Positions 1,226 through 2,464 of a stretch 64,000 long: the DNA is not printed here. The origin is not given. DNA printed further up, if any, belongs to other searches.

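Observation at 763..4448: Lower-GC, SD-led cassette of radical SAM, DegT aminotransferase and CYTH next to an Lrp regulator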

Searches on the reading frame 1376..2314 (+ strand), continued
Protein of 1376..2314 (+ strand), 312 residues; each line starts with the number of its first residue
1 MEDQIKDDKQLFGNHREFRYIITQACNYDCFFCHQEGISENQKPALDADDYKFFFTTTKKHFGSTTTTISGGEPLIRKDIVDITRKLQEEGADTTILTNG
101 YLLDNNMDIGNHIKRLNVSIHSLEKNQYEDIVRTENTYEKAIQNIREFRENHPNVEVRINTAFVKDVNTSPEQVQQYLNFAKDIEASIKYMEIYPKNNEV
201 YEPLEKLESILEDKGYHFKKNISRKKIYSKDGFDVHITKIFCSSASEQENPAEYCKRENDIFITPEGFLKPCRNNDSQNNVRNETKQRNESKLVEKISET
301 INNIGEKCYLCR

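Call 86: search_protein_families(library=ncbifam, proteins=[L008:9864-10703:+, L041:2245-2853:+, L036:6941-7675:+, L042:6989-7558:+, L001:7597-8004:+, L019:8005-8634:+, L041:2834-4345:+, P0243, L041:1119-2165:+], max_evalue=0.00001)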
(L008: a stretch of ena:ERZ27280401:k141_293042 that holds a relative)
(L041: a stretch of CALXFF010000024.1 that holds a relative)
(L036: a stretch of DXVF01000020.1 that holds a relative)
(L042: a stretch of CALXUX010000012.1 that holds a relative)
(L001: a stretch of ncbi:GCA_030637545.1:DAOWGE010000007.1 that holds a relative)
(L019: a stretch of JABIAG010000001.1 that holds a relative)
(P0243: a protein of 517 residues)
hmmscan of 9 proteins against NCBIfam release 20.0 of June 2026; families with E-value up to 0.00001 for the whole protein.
L008:9864-10703:+ (279 aa): 9 families
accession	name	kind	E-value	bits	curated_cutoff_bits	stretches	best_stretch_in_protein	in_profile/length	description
TIGR02152.1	D_ribokin_bact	equivalog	2.2e-13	50.2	299.65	1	173-272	196-291/298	ribokinase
NF053626.1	RibKinHalex1628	equivalog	6e-11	42.4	330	1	52-258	56-269/293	ATP-dependent ribose-1-phosphate kinase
TIGR04382.1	myo_inos_iolC_N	equivalog_domain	4.1e-09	36.1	300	0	178-266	209-294/309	5-dehydro-2-deoxygluconokinase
NF008353.0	PRK11142.1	equivalog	1.2e-07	31.5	341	0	218-274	240-296/307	ribokinase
NF040938.1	KDG_KDGal_kin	equivalog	1.7e-07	30.7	400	1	161-272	190-294/305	bifunctional 2-dehydro-3-deoxygluconokinase/2-dehydro-3-deoxygalactonokinase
NF049991.1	TagKinase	equivalog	2.3e-07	29.9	420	1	141-266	176-300/321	tagatose kinase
TIGR03828.1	pfkB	equivalog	4.8e-07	29.1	292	1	179-268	203-288/305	1-phosphofructokinase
NF007321.0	PRK09813.1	equivalog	7.1e-07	29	247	1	47-265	36-258/261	fructoselysine 6-kinase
TIGR03168.1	1-PFK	subfamily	1.9e-06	27.1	216.4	0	180-271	204-291/305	hexose kinase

L041:2245-2853:+ (202 aa): 3 families
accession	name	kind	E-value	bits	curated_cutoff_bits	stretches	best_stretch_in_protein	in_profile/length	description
TIGR00041.1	DTMP_kinase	equivalog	3.5e-13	49.7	83.25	1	3-185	7-196/196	dTMP kinase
NF003012.0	PRK03839.1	equivalog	2.2e-12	47.3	152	0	1-30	1-30/180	putative kinase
TIGR02173.1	cyt_kin_arch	equivalog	4.3e-11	43.1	102.1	1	1-182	1-150/169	(d)CMP kinase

L036:6941-7675:+ (244 aa): 3 families
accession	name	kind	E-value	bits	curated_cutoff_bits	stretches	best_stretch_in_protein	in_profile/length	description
TIGR02075.1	pyrH_bact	equivalog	7.8e-88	294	243.9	1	3-235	1-232/233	UMP kinase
TIGR02076.1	pyrH_arch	equivalog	3.3e-20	72.6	158.05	1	6-235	1-221/222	UMP kinase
TIGR01027.1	proB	equivalog_domain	5.1e-06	25.9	186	0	143-198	148-200/363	glutamate 5-kinase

L042:6989-7558:+ (189 aa): 0 families

L001:7597-8004:+ (135 aa): 0 families

L019:8005-8634:+ (209 aa): 1 family
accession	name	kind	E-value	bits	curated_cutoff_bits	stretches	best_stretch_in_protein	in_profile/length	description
TIGR00041.1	DTMP_kinase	equivalog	6.7e-14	52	83.25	1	8-190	8-187/196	dTMP kinase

L041:2834-4345:+ (503 aa): 1 family
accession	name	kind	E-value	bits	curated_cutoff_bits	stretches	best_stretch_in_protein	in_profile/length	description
NF041651.1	nodul_NodU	equivalog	4.8e-42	144.5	1000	2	337-502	392-553/556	nodulation protein NodU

P0243 (517 aa): 35 families (the best 25 are shown)
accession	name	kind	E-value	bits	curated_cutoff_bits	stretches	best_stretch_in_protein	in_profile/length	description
TIGR02668.1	moaA_archaeal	equivalog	2.9e-41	141.4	325.25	1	215-499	10-294/303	GTP 3',8-cyclase MoaA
NF001199.0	PRK00164.2-1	equivalog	7.6e-36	123.8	231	1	215-501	12-299/308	GTP 3',8-cyclase MoaA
TIGR02666.1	moaA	equivalog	5.2e-33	114.4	284.05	1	215-503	10-310/336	GTP 3',8-cyclase MoaA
NF038283.1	viperin_w_prok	equivalog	6.3e-19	68.2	180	1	221-392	8-191/281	viperin family antiviral radical SAM protein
TIGR02109.1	PQQ_syn_pqqE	equivalog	6.5e-17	61.5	381.35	1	219-383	11-172/358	pyrroloquinoline quinone biosynthesis protein PqqE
TIGR04317.1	W_rSAM_matur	equivalog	3.1e-16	59.5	380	1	217-377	6-171/349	tungsten cofactor oxidoreductase radical SAM maturase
TIGR04055.1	rSAM_NirJ2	equivalog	1.9e-15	57.3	500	1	222-361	7-147/326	putative heme d1 biosynthesis radical SAM protein NirJ2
TIGR03977.1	rSAM_pair_HxsC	equivalog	9e-15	54.3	267.9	1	217-378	27-191/292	His-Xaa-Ser system radical SAM maturase HxsC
TIGR02495.1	NrdG2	equivalog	4.5e-14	52.2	131.15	1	221-378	22-181/193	anaerobic ribonucleoside-triphosphate reductase activating protein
TIGR04545.1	rSAM_ahbD_hemeb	equivalog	2.2e-13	50.4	500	1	221-377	6-162/339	heme b synthase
NF038332.1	rSAM_rare_HxsC4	exception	2.3e-12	46.7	500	1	204-350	4-153/335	radical SAM protein HxsC4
NF045646.2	rSAM_Se_TrsS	equivalog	2.3e-12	46.2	490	1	221-316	92-189/441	radical SAM (seleno)protein TrsS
TIGR04546.1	rSAM_ahbC_deAc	equivalog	2.6e-12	46.3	650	1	221-378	45-201/390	12,18-didecarboxysiroheme deacetylase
TIGR04053.2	TIGR04053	equivalog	5.2e-12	45.7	395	1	222-378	15-174/366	TIGR04053 family radical SAM/SPASM domain-containing protein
TIGR04054.1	rSAM_NirJ1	equivalog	6.3e-12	44.8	650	1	221-378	42-198/387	putative heme d1 biosynthesis radical SAM protein NirJ1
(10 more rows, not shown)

L041:1119-2165:+ (348 aa): 0 families
